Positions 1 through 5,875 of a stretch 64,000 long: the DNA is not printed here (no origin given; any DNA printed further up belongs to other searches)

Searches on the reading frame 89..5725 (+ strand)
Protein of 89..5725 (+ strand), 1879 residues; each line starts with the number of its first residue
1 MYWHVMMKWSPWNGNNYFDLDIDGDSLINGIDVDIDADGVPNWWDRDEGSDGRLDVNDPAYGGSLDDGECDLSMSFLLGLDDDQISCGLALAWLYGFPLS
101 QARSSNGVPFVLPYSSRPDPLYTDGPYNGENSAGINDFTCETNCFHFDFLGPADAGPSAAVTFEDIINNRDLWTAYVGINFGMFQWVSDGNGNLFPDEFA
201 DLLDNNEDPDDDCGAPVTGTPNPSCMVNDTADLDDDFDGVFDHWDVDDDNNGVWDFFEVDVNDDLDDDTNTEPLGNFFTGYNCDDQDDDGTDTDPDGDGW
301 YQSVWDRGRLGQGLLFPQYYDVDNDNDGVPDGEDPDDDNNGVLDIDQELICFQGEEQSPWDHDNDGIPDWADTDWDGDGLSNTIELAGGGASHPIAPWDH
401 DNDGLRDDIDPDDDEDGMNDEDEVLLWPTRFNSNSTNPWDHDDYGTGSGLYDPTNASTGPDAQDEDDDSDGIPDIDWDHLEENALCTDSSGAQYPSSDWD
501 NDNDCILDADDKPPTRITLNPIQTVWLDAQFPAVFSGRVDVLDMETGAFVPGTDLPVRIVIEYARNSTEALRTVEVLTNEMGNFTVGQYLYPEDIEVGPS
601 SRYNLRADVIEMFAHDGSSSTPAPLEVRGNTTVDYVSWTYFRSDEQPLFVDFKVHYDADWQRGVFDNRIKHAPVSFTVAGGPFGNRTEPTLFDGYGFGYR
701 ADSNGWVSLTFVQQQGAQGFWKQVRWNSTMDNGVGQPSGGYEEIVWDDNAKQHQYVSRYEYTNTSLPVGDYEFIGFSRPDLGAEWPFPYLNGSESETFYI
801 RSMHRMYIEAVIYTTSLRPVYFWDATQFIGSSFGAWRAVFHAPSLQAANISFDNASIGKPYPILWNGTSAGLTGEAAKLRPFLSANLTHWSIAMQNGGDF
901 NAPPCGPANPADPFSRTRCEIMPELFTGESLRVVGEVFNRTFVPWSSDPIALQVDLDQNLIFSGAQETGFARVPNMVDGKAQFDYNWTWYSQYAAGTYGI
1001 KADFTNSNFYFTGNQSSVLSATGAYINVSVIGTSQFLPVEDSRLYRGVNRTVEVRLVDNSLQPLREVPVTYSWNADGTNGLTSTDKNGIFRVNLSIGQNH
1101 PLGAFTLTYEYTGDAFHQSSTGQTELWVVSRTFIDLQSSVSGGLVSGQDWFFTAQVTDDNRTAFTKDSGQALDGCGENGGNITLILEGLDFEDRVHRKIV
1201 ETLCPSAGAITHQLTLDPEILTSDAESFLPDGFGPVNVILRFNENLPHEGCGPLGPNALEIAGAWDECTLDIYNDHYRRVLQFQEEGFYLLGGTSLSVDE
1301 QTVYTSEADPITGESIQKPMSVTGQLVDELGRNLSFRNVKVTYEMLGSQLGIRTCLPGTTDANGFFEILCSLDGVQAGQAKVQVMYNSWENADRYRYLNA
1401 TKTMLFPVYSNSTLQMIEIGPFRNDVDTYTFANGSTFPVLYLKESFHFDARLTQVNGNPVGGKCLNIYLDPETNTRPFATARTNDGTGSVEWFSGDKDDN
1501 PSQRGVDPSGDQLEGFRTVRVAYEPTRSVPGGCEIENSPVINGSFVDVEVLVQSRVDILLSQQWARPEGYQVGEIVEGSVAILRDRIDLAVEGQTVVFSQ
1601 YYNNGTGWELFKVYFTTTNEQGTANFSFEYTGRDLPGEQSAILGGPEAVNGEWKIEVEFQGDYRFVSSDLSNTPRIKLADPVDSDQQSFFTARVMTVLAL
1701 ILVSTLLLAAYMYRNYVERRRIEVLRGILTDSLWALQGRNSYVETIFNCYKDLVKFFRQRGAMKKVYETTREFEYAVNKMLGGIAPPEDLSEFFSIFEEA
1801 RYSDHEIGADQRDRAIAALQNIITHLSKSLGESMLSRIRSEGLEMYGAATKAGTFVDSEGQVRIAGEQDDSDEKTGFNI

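Call 33: search_protein_families(library=pfam, proteins=[window:89-5725:+], max_evalue=0.00001)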
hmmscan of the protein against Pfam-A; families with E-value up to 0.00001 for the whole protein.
window:89-5725:+ (1879 aa): 2 families
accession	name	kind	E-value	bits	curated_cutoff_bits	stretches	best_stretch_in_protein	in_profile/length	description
PF02369.22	Big_1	-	2.4e-08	34.4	34.9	0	1051-1095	20-67/93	Bacterial Ig-like domain (group 1)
PF13559.11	DUF4129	-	3.3e-07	30.7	24.8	1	1749-1820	1-69/69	Domain of unknown function (DUF4129)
